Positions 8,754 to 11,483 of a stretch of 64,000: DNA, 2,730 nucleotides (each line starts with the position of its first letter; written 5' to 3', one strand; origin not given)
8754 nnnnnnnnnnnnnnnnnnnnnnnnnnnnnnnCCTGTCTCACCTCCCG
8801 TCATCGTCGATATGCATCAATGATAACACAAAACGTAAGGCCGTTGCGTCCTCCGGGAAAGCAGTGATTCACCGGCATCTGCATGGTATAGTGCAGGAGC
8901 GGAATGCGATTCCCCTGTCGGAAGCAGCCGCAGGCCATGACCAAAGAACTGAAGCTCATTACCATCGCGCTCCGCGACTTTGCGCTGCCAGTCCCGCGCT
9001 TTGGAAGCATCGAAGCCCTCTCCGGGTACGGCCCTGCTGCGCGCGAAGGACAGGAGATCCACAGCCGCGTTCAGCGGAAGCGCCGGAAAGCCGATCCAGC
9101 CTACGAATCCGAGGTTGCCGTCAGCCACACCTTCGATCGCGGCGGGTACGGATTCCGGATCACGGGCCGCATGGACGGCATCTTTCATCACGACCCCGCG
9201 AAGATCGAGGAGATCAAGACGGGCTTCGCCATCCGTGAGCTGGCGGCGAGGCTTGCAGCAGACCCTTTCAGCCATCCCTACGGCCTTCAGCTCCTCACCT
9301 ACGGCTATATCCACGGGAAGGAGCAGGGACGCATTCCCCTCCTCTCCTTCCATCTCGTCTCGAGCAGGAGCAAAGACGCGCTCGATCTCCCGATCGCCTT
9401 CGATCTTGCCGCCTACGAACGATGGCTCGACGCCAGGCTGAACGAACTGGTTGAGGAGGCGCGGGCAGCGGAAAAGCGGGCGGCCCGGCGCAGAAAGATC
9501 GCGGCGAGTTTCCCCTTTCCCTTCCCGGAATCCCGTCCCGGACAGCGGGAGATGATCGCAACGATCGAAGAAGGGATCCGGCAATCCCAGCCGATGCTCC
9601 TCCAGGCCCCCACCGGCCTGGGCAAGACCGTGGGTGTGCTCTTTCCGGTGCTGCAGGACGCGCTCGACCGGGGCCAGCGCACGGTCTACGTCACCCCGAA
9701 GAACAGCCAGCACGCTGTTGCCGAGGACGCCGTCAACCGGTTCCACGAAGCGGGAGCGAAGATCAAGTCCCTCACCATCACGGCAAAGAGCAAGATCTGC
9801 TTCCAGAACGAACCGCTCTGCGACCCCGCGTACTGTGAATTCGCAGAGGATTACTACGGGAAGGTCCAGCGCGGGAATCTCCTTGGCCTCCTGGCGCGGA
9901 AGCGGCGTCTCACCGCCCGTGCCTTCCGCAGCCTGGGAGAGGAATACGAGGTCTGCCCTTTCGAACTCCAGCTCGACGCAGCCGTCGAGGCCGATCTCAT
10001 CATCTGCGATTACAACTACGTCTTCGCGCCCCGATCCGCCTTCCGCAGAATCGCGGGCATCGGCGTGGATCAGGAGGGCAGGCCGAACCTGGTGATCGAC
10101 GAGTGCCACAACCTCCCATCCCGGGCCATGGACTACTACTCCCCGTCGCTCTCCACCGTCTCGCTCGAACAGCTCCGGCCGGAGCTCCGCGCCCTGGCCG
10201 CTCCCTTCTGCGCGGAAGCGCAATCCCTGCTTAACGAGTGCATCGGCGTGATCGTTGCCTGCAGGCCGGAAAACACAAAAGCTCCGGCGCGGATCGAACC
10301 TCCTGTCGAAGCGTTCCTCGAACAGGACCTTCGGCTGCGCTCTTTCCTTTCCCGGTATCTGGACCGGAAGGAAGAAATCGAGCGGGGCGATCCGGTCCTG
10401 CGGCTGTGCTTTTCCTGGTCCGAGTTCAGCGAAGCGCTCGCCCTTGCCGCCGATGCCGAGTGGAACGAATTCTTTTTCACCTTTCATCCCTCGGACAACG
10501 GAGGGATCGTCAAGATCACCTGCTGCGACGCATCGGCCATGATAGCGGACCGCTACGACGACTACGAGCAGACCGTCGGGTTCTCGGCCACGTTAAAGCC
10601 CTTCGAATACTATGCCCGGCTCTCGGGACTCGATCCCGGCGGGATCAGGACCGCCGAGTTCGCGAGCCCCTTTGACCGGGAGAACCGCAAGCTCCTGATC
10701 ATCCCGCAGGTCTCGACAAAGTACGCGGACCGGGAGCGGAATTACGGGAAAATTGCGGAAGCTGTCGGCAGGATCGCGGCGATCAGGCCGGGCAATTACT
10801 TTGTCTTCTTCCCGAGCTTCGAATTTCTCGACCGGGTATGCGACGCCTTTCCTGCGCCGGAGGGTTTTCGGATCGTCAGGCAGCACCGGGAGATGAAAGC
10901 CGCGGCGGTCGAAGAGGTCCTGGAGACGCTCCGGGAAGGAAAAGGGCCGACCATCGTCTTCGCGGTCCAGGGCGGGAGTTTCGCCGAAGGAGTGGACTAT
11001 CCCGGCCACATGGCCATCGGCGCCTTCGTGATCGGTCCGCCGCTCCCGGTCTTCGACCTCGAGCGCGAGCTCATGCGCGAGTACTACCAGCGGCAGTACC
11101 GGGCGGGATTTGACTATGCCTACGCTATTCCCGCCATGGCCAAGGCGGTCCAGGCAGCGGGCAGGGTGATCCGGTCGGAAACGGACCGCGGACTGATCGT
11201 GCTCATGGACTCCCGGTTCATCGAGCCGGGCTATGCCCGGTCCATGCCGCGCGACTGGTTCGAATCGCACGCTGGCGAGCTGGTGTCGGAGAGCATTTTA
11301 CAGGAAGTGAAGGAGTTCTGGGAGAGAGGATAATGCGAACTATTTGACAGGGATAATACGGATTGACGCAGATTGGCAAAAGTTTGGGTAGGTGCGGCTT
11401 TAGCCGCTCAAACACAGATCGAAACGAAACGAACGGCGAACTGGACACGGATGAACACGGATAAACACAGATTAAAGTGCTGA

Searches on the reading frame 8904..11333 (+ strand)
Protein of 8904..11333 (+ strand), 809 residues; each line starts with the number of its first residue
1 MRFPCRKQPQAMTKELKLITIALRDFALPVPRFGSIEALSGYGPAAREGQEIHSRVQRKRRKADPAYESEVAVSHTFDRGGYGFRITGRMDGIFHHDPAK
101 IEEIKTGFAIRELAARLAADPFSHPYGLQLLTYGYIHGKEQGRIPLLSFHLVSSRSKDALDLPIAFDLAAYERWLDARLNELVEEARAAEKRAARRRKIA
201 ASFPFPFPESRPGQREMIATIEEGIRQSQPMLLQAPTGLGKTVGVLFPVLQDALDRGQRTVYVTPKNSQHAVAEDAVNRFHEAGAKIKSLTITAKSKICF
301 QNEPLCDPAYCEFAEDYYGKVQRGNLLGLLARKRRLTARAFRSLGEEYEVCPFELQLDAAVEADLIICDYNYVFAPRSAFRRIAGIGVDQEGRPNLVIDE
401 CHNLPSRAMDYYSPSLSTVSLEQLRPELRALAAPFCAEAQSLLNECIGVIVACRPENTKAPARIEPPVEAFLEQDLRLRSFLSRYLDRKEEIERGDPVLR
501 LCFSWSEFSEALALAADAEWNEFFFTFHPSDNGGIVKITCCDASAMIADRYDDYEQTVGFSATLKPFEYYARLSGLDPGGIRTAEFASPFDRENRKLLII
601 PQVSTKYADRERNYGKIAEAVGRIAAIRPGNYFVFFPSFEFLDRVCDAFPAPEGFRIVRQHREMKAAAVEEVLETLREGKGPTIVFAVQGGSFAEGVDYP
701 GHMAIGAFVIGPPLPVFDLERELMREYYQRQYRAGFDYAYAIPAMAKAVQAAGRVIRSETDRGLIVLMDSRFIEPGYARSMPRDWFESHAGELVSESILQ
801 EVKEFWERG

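Call 54: search_protein_families(library=pfam, proteins=[window:8904-11333:+], max_evalue=0.001)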
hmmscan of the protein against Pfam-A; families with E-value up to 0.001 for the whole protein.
window:8904-11333:+ (809 aa): 5 families
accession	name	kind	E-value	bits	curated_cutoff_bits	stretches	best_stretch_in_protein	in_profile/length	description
PF13307.12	Helicase_C_2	-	5.8e-39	134.3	25.3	1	623-786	3-168/170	Helicase C-terminal domain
PF00270.35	DEAD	-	4.3e-09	36.8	26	1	212-288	2-77/167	DEAD/DEAH box helicase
PF06733.21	DEAD_2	-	1.8e-08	34.7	21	1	310-420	69-171/172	DEAD_2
PF04851.21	ResIII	-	1.3e-06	28.9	22.5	1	210-406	4-139/164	Type III restriction enzyme, res subunit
PF06777.17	HBB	-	1.8e-05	24.9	30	1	515-609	101-190/190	Helical and beta-bridge domain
